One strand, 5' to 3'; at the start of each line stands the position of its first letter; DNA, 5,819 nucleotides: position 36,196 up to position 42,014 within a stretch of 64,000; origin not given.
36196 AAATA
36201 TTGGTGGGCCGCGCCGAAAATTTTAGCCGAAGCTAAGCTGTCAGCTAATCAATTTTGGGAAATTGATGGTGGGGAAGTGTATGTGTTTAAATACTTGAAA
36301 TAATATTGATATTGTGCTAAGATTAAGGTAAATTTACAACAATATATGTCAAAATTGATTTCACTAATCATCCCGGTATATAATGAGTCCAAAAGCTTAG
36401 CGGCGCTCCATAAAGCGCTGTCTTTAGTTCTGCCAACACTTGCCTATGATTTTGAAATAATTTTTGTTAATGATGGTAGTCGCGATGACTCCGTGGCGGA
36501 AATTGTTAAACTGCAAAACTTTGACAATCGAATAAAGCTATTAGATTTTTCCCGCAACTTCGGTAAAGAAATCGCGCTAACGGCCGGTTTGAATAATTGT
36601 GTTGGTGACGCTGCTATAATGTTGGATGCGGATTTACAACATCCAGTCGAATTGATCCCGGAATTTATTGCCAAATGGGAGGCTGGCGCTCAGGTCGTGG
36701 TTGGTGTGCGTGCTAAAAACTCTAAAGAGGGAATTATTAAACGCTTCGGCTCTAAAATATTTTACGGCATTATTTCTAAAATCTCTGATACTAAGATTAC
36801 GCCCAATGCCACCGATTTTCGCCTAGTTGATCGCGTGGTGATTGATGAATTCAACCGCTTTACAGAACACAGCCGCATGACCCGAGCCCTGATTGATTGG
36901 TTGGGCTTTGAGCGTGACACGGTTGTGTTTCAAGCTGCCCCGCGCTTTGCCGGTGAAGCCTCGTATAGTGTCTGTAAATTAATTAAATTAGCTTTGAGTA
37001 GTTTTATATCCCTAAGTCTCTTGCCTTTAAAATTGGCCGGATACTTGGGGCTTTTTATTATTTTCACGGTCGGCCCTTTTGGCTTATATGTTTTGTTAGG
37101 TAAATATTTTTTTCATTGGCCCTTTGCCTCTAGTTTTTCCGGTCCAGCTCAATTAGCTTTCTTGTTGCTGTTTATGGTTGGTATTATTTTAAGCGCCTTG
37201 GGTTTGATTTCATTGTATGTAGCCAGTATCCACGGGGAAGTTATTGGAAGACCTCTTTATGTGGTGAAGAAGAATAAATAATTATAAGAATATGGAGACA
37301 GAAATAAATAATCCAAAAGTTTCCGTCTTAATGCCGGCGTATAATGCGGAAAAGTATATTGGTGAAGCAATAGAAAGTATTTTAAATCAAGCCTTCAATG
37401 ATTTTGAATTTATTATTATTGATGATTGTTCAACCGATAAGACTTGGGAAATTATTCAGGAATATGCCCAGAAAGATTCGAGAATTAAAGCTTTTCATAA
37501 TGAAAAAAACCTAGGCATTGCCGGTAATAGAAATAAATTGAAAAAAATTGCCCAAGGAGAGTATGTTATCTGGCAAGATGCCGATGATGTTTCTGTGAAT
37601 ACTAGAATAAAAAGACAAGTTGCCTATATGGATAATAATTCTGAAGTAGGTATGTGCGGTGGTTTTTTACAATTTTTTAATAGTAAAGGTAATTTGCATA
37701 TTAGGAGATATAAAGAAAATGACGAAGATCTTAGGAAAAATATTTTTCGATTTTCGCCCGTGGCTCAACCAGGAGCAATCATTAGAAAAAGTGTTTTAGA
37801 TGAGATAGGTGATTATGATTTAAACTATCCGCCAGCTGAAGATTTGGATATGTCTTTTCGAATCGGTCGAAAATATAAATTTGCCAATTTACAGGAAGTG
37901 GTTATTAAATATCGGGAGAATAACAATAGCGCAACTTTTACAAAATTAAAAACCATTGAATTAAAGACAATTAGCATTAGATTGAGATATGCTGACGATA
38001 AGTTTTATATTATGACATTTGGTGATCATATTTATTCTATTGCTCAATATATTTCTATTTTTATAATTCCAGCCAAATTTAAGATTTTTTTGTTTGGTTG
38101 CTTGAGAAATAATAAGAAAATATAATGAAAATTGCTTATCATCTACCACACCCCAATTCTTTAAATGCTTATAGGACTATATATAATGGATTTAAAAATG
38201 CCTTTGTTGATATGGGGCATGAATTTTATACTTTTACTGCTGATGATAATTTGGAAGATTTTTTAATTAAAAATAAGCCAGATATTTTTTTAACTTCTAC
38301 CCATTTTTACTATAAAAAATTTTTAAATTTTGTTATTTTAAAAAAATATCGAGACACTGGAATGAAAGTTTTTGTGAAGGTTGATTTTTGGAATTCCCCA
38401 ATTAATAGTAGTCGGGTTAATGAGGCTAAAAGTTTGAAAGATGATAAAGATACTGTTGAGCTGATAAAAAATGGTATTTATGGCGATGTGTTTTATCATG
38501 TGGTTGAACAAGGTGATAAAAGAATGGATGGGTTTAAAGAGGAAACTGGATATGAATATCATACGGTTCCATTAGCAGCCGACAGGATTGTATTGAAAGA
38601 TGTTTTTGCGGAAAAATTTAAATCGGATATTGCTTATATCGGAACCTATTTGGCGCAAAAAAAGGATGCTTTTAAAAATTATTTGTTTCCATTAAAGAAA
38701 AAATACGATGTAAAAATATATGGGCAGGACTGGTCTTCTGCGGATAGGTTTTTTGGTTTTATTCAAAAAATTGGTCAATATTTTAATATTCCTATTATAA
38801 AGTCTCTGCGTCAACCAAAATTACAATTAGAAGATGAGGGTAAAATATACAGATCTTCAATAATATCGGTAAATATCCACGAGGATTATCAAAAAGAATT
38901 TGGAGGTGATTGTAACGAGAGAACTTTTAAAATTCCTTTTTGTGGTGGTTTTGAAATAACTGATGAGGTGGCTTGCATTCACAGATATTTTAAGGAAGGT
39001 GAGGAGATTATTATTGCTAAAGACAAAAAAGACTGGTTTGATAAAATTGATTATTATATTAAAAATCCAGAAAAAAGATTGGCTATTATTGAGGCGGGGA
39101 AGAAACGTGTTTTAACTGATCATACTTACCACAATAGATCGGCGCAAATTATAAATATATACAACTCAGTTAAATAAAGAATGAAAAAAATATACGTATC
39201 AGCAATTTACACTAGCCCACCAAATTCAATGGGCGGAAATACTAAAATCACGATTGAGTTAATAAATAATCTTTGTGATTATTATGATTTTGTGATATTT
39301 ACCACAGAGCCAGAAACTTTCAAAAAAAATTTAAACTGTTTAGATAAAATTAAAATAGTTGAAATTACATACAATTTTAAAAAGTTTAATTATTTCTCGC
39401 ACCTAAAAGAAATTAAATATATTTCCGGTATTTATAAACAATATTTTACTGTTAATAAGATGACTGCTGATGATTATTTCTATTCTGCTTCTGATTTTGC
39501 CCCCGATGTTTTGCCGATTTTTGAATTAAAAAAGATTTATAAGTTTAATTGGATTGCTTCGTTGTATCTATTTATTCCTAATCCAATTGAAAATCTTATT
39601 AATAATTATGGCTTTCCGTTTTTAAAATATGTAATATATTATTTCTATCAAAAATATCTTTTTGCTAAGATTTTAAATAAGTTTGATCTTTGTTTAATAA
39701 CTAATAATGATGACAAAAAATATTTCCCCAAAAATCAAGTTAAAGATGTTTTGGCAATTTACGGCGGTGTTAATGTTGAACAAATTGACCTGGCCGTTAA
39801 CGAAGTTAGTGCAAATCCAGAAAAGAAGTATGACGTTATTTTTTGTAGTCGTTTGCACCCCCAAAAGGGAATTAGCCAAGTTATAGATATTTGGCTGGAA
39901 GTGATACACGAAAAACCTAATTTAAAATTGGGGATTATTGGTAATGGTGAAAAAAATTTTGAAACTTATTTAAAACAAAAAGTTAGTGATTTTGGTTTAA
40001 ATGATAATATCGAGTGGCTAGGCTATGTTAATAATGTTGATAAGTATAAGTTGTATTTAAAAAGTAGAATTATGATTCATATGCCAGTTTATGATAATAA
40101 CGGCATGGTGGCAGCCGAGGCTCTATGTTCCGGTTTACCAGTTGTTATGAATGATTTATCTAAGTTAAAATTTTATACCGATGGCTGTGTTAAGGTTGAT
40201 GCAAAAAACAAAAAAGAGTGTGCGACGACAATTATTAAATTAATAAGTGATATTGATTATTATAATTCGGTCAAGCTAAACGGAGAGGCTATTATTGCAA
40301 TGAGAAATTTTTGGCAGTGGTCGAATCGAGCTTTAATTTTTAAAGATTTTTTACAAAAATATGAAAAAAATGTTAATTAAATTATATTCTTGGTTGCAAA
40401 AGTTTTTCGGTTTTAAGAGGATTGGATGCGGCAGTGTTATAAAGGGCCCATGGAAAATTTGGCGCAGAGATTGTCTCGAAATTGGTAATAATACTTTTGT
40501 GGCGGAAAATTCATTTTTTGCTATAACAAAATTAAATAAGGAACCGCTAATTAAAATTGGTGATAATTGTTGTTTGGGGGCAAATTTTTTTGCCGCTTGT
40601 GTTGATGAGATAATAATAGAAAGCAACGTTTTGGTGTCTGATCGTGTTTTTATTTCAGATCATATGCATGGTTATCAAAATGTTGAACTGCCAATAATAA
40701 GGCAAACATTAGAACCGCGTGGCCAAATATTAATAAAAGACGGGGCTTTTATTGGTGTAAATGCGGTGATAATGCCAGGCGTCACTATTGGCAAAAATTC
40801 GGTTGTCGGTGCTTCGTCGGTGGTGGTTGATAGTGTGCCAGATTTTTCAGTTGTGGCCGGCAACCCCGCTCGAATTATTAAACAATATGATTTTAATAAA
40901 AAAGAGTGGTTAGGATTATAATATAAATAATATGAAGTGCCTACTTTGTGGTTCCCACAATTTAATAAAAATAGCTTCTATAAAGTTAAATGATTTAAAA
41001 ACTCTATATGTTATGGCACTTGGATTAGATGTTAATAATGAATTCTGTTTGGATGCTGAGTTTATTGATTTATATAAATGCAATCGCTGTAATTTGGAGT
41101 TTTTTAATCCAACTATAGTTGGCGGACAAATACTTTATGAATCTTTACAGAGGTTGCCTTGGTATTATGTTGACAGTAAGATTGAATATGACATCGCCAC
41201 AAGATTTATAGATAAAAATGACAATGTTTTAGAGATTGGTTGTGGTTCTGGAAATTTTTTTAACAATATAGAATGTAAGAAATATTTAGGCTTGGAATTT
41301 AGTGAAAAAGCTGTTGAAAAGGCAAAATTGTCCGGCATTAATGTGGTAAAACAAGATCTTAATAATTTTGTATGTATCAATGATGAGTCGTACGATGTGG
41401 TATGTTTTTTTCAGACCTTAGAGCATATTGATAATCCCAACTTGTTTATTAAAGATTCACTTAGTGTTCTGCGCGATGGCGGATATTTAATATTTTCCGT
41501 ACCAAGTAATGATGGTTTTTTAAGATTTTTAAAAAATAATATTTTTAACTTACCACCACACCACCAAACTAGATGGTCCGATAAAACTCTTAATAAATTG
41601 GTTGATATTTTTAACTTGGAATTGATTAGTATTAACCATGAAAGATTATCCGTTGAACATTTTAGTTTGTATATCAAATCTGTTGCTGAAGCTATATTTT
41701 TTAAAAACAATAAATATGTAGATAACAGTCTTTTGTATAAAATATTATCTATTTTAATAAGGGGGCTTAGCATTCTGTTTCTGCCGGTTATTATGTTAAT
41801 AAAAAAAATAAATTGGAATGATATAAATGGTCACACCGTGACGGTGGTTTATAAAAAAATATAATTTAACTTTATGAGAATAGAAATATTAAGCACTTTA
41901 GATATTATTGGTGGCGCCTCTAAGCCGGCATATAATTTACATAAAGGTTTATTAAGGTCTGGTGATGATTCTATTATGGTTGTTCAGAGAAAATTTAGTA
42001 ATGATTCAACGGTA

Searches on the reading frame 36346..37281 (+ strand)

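Call 95: search_protein_families(library=pfam, proteins=[window:36346-37281:+], max_evalue=0.00001)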
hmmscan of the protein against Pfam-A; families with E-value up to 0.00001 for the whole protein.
window:36346-37281:+ (311 aa): 1 family
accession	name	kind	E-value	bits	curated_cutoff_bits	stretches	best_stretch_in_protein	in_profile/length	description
PF00535.33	Glycos_transf_2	-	5.1e-30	105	23.3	1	6-167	1-165/168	Glycosyl transferase family 2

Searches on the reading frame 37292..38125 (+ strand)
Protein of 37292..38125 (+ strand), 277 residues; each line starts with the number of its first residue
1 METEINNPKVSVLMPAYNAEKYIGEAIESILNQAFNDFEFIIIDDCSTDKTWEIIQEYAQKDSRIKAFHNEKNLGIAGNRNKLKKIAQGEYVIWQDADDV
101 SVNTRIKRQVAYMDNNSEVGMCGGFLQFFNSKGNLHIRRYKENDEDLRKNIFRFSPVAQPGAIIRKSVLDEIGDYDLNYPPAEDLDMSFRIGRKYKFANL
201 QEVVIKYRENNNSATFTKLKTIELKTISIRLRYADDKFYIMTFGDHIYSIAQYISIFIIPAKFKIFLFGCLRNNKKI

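Call 95: search_protein_families(library=pfam, proteins=[window:37292-38125:+], max_evalue=0.00001)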
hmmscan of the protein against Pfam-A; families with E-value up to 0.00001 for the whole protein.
window:37292-38125:+ (277 aa): 3 families
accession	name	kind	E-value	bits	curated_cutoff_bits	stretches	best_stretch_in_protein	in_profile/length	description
PF00535.33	Glycos_transf_2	-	1.3e-39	136.3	23.3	1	11-172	1-167/168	Glycosyl transferase family 2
PF10111.15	Glyco_tranf_2_2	-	2.3e-16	60.6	27.3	1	11-214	1-222/276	Glycosyltransferase like family 2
PF13641.12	Glyco_tranf_2_3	-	6.5e-16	59.5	27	1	8-193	1-196/230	Glycosyltransferase like family 2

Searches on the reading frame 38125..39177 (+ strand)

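Call 95: search_protein_families(library=pfam, proteins=[window:38125-39177:+], max_evalue=0.00001)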
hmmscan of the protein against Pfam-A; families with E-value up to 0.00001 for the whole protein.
window:38125-39177:+ (350 aa): 1 family
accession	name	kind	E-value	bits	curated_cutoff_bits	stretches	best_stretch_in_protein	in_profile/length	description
PF13524.12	Glyco_trans_1_2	-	2.5e-26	92.8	25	1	189-343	8-143/144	Glycosyl transferase-like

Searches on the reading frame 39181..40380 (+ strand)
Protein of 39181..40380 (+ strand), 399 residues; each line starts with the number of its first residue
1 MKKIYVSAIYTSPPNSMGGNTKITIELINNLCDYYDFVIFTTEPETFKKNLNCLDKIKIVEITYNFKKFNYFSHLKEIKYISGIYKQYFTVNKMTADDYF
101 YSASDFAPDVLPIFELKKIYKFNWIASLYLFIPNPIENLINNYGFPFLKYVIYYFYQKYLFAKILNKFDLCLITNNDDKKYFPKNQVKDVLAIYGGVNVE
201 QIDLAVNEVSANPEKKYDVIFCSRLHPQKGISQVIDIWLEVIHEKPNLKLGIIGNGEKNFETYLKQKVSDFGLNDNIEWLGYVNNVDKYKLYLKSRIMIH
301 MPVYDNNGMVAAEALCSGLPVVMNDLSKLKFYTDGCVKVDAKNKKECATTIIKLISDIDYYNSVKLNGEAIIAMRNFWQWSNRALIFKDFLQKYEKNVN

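Call 95: search_protein_families(library=pfam, proteins=[window:39181-40380:+], max_evalue=0.00001)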
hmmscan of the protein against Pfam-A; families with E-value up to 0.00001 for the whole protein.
window:39181-40380:+ (399 aa): 2 families
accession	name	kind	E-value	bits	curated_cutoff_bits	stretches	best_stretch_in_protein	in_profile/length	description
PF00534.26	Glycos_transf_1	-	2.9e-22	79.4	26.4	1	209-365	8-166/172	Glycosyl transferases group 1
PF13692.12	Glyco_trans_1_4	-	2.4e-18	67.2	27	1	218-357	3-142/142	Glycosyl transferases group 1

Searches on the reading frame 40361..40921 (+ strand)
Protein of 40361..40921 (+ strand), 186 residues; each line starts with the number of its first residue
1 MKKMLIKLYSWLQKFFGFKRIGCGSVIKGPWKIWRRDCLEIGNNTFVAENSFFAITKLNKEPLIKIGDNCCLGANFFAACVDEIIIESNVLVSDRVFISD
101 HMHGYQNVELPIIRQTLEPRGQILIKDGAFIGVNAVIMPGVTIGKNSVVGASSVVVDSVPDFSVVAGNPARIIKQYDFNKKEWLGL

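Call 95: search_protein_families(library=pfam, proteins=[window:40361-40921:+], max_evalue=0.00001)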
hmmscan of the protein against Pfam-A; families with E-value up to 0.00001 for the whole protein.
window:40361-40921:+ (186 aa): 2 families
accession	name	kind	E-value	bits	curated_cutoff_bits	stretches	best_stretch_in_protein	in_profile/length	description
PF00132.30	Hexapep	-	5e-12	45.4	27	1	125-155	4-34/36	Bacterial transferase hexapeptide (six repeats)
PF14602.12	Hexapep_2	-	1.5e-08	34.6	27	1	125-155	4-32/34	Hexapeptide repeat of succinyl-transferase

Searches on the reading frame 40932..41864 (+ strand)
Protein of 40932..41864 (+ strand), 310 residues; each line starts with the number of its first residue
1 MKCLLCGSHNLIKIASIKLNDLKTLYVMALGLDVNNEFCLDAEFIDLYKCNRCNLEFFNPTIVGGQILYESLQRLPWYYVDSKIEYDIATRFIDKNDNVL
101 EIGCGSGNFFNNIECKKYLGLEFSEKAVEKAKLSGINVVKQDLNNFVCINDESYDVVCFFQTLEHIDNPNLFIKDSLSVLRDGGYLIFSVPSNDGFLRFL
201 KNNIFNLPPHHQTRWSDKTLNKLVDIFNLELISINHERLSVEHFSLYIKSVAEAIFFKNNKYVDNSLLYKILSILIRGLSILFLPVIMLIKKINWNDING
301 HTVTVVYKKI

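Call 95: search_protein_families(library=pfam, proteins=[window:40932-41864:+], max_evalue=0.00001)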
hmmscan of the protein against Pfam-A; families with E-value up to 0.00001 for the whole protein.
window:40932-41864:+ (310 aa): 6 families
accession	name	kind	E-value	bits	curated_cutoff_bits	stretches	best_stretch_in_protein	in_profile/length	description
PF13489.12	Methyltransf_23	-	1.5e-19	70.7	27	1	93-233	20-163/164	Methyltransferase domain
PF08241.18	Methyltransf_11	-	4.3e-15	56.6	21.2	1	100-188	1-95/95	Methyltransferase domain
PF13847.12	Methyltransf_31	-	7.3e-13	48.9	27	1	93-192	1-113/145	Methyltransferase domain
PF08242.18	Methyltransf_12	-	1.2e-11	45.6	30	1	100-186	1-98/98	Methyltransferase domain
PF07021.18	MetW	-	2.5e-11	44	21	1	86-191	4-110/193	Methionine biosynthesis protein MetW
PF13649.12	Methyltransf_25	-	1.1e-10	42.5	27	1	99-184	1-97/97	Methyltransferase domain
